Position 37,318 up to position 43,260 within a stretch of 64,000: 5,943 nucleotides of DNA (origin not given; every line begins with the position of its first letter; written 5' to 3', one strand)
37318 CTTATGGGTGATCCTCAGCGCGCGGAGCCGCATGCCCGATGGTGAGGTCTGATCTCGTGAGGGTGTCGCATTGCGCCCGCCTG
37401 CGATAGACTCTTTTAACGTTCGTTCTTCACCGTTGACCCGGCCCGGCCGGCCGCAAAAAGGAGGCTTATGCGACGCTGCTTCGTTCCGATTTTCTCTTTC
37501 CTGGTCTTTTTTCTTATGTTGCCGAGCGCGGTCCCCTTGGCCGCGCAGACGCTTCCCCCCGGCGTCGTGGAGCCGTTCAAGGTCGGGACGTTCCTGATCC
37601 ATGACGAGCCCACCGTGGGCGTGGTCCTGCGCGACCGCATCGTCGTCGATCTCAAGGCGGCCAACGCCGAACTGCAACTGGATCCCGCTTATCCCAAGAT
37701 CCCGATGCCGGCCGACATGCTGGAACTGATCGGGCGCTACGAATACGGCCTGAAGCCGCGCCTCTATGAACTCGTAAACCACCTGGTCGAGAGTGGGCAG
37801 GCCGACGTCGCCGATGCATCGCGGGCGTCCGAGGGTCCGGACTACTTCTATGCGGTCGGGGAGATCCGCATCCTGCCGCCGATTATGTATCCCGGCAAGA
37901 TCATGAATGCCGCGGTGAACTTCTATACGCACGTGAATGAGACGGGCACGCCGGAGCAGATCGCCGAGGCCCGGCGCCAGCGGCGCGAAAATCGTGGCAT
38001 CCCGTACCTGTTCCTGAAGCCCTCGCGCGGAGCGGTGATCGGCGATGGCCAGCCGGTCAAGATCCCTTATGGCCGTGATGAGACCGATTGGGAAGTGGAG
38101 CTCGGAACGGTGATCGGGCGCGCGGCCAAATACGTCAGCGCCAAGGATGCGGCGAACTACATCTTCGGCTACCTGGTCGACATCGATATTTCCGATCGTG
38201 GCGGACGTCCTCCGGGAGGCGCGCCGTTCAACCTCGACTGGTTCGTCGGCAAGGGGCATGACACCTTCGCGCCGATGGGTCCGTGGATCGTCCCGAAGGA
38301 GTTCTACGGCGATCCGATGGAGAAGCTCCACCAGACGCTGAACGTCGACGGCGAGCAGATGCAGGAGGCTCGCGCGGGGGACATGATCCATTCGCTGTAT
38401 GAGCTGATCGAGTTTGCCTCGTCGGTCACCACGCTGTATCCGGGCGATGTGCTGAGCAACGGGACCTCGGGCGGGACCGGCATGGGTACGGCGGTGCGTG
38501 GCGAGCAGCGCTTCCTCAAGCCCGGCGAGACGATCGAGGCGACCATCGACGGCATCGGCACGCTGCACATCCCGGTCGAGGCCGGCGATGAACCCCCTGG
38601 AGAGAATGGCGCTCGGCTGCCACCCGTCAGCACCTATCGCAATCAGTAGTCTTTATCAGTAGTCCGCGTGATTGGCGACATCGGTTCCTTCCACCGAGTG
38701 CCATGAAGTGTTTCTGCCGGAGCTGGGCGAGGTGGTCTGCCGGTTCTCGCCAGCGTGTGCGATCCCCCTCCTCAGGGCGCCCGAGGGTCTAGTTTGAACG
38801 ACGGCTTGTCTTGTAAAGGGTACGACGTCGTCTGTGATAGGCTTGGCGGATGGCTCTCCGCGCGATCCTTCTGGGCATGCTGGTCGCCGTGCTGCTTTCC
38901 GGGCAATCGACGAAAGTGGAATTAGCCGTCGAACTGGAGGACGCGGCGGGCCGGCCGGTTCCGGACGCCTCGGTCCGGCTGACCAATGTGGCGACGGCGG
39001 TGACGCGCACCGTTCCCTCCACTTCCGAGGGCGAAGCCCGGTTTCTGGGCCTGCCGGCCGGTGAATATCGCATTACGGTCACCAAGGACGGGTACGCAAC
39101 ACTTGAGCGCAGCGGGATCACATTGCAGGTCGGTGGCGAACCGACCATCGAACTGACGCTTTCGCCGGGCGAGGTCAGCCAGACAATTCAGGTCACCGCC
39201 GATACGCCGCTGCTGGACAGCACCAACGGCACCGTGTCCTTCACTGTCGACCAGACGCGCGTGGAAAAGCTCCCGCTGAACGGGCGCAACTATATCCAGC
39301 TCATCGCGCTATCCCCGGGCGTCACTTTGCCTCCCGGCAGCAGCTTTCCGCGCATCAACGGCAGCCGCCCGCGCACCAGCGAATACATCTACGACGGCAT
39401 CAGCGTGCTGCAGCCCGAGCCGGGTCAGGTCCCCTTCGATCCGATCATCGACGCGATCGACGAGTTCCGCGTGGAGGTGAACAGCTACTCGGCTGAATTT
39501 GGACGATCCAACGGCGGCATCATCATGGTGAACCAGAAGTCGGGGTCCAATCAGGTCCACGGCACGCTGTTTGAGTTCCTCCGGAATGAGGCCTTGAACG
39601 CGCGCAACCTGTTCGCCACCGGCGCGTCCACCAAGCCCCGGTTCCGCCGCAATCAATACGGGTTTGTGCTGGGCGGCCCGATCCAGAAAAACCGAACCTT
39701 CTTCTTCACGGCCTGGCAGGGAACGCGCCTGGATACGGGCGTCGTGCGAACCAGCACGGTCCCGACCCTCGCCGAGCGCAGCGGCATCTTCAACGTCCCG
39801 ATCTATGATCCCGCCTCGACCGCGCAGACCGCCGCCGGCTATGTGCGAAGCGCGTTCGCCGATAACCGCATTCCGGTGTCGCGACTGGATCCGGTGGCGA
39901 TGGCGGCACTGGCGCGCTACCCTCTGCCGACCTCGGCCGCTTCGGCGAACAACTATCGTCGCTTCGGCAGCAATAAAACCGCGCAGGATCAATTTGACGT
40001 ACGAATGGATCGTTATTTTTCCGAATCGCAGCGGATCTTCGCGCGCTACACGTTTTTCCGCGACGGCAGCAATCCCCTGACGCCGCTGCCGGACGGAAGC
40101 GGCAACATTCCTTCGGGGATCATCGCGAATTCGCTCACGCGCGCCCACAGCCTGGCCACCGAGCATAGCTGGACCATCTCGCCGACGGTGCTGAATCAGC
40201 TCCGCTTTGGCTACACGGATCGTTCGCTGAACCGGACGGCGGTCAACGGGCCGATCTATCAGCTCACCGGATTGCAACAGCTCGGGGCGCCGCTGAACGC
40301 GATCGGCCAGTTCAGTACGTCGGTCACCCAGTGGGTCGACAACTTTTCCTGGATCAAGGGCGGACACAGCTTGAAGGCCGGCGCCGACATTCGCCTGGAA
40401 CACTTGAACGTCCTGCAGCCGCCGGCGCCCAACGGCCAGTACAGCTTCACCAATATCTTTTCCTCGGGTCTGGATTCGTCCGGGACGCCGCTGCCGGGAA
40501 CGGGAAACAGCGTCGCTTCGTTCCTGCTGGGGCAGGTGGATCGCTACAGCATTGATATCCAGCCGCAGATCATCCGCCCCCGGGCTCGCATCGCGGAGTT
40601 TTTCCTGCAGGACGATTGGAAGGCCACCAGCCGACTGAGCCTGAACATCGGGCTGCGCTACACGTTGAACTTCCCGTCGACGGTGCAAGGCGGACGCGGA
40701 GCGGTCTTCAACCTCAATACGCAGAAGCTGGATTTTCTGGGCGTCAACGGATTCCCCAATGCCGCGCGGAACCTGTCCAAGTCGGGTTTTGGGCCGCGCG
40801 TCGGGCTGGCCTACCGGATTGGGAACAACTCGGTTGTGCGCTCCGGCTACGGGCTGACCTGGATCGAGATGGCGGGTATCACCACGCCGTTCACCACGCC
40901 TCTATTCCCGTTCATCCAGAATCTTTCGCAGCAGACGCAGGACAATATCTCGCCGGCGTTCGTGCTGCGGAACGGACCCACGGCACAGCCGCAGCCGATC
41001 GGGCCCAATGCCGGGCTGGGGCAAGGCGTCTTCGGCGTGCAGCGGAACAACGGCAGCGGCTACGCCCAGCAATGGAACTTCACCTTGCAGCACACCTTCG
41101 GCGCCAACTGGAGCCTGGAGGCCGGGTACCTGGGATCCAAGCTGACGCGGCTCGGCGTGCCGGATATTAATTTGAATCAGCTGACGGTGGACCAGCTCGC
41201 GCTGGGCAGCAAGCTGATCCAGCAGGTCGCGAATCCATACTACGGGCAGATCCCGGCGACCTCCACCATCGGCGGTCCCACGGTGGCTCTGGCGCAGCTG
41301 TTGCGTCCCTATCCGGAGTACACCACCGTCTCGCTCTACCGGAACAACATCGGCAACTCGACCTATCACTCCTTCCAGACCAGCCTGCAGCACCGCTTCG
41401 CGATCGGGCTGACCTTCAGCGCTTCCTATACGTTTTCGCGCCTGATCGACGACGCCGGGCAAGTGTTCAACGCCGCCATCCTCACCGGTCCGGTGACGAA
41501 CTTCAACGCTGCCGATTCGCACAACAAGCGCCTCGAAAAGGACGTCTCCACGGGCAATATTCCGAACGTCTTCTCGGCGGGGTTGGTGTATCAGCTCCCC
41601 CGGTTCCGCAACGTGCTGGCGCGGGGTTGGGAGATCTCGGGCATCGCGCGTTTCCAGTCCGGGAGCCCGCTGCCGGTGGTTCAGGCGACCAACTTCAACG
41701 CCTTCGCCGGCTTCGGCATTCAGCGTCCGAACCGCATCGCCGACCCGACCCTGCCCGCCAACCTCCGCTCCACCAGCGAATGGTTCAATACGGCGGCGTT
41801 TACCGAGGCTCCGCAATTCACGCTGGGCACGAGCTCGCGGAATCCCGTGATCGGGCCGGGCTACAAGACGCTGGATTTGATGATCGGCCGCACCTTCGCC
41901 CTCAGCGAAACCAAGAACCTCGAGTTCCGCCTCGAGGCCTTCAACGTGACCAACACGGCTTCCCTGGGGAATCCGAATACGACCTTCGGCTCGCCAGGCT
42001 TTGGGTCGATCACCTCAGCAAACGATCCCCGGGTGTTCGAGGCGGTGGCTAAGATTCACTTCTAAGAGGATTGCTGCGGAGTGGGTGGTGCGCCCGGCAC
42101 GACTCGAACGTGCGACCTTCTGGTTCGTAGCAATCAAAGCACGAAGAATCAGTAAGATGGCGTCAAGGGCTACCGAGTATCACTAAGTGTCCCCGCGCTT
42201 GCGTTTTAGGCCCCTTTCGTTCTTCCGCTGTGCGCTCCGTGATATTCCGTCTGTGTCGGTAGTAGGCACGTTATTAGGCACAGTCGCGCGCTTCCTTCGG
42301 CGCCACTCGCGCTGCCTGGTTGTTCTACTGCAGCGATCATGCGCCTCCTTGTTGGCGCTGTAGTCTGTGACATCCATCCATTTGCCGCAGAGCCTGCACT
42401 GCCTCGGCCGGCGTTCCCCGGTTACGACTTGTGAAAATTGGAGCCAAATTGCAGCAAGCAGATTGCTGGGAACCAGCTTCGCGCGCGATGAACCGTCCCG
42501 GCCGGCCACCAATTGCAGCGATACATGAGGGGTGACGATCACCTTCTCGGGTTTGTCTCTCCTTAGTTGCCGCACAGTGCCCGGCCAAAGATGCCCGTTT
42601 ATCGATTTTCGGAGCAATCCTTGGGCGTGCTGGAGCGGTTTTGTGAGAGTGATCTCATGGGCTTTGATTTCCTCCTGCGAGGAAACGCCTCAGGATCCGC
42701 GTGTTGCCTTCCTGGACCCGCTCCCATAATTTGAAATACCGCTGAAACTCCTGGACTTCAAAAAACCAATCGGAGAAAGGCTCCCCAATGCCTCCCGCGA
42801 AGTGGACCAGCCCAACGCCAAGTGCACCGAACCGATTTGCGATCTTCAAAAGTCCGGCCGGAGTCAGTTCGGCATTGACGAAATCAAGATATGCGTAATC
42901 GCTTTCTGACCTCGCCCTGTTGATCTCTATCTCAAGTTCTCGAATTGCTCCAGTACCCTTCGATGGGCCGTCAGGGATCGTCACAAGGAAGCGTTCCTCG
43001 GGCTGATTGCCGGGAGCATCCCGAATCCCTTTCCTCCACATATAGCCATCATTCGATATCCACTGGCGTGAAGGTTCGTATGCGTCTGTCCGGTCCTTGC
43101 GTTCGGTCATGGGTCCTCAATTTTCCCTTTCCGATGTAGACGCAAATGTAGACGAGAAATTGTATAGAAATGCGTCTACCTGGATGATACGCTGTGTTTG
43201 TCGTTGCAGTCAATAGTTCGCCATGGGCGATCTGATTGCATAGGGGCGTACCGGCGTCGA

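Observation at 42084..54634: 12.5 kb tRNA-Arg-integrated element with replication and terminase genes but no virion structural genes (phage-satellite-like)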

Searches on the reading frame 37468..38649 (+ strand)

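Call 104: search_protein_families(library=pfam, max_evalue=0.0001, proteins=[window:37468-38649:+])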
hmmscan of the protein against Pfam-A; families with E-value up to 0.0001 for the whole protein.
window:37468-38649:+ (393 aa): 1 family
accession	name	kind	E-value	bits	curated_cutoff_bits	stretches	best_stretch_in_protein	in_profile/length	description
PF01557.24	FAA_hydrolase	-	6.9e-52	176.6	23.9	1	144-370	1-213/214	Fumarylacetoacetate (FAA) hydrolase C-terminal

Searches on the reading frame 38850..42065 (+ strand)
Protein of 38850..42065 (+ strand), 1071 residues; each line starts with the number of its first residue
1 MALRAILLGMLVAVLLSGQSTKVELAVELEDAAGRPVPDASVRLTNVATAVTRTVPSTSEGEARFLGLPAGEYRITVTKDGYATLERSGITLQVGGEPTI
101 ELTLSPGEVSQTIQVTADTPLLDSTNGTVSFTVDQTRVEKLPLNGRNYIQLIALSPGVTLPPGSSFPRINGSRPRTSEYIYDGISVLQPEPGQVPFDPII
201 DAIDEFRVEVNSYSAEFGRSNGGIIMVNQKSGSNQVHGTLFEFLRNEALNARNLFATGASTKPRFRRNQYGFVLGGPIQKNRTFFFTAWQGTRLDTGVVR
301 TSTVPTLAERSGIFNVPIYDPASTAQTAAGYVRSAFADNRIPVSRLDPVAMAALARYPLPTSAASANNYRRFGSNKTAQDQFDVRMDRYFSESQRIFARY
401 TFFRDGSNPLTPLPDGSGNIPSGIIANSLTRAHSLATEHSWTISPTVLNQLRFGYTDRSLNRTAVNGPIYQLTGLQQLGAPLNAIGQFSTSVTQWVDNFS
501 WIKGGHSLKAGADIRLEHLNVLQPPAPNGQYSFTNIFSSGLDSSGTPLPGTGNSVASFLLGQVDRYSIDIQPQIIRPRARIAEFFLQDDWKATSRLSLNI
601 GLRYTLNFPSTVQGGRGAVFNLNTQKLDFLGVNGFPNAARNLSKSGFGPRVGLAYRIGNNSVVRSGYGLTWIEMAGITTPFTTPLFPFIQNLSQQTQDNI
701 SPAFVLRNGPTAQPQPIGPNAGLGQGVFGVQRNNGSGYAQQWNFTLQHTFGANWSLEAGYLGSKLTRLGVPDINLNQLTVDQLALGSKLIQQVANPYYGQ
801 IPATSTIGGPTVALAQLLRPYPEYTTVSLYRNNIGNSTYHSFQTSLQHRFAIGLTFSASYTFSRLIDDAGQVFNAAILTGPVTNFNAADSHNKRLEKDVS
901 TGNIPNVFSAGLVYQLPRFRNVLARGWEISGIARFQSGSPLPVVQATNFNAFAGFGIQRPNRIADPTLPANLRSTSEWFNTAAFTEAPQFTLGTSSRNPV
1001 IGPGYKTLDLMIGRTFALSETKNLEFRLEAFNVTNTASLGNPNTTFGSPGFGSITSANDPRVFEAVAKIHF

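Call 104: search_protein_families(library=pfam, max_evalue=0.0001, proteins=[window:38850-42065:+])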
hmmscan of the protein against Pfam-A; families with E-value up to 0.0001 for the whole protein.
window:38850-42065:+ (1071 aa): 3 families
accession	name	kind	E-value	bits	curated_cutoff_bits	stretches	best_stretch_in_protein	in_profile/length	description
PF25183.1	OMP_b-brl_4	-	3.7e-202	674.4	30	1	230-1062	3-836/838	Outer membrane beta barrel domain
PF13620.12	CarboxypepD_reg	-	1.2e-17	64.4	32.3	1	30-105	7-82/82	Carboxypeptidase regulatory-like domain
PF00593.30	TonB_dep_Rec_b-barrel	-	5.9e-06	26.8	27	1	388-668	20-238/436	TonB dependent receptor-like, beta-barrel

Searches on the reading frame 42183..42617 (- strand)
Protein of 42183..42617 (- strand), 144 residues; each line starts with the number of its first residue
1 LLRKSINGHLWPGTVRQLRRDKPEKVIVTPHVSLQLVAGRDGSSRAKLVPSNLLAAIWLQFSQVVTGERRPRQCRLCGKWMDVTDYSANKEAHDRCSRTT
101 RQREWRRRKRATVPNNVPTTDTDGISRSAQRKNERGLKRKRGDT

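Call 9: search_protein_families(library=pfam, max_evalue=0.01, proteins=[window:42183-42617:-])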
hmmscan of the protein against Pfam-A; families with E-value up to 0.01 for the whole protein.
window:42183-42617:- (144 aa): 0 families

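Call 29: search_protein_families(library=phrogs, max_evalue=0.001, proteins=[window:42183-42617:-])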
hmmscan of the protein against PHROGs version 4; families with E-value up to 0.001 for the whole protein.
window:42183-42617:- (144 aa): 0 families

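Call 82: search_protein_families(library=padloc, max_evalue=0.001, proteins=[window:42183-42617:-])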
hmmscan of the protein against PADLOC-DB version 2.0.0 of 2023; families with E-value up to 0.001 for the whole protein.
window:42183-42617:- (144 aa): 0 families

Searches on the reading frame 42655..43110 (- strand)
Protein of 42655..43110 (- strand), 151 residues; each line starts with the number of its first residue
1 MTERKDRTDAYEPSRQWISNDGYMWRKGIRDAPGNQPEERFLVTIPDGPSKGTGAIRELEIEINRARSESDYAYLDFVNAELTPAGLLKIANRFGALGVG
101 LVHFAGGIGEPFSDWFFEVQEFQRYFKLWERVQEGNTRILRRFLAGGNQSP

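Call 9: search_protein_families(library=pfam, max_evalue=0.01, proteins=[window:42655-43110:-])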
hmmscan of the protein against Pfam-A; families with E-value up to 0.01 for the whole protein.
window:42655-43110:- (151 aa): 0 families

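Call 29: search_protein_families(library=phrogs, max_evalue=0.001, proteins=[window:42655-43110:-])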
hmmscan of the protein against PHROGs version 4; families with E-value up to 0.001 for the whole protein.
window:42655-43110:- (151 aa): 0 families

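Call 82: search_protein_families(library=padloc, max_evalue=0.001, proteins=[window:42655-43110:-])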
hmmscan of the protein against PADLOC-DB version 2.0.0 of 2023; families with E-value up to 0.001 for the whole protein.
window:42655-43110:- (151 aa): 0 families

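Call 121: predict_structure(protein=window:42655-43110:-)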
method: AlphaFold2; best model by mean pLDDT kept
length: 151 residues; sequences in the alignment: 1
mean_pLDDT: 52.2   pTM: 0.40
mean pLDDT of the five models: 52.2, 37.4, 37.1, 36.7, 35.9
residues with pLDDT >= 90: 0; 70-90: 2; 50-70: 93; < 50: 56
segments of 3 or more residues with pLDDT < 50: 1-9, 47-56, 66-70, 78-81, 107-112, 135-151
pLDDT, mean of each block of 10 residues (from residue 1): 37 54 56 54 50 41 51 53 62 68 53 58 62 45 39 36
secondary structure, 60 per line:
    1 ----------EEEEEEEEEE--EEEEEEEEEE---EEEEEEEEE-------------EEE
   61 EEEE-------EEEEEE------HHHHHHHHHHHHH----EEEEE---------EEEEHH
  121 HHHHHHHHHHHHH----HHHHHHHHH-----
elements in order: E11-20 E23-32 E36-44 E58-64 E72-77 H84-96 E101-105 E115-118 H119-133 H138-146
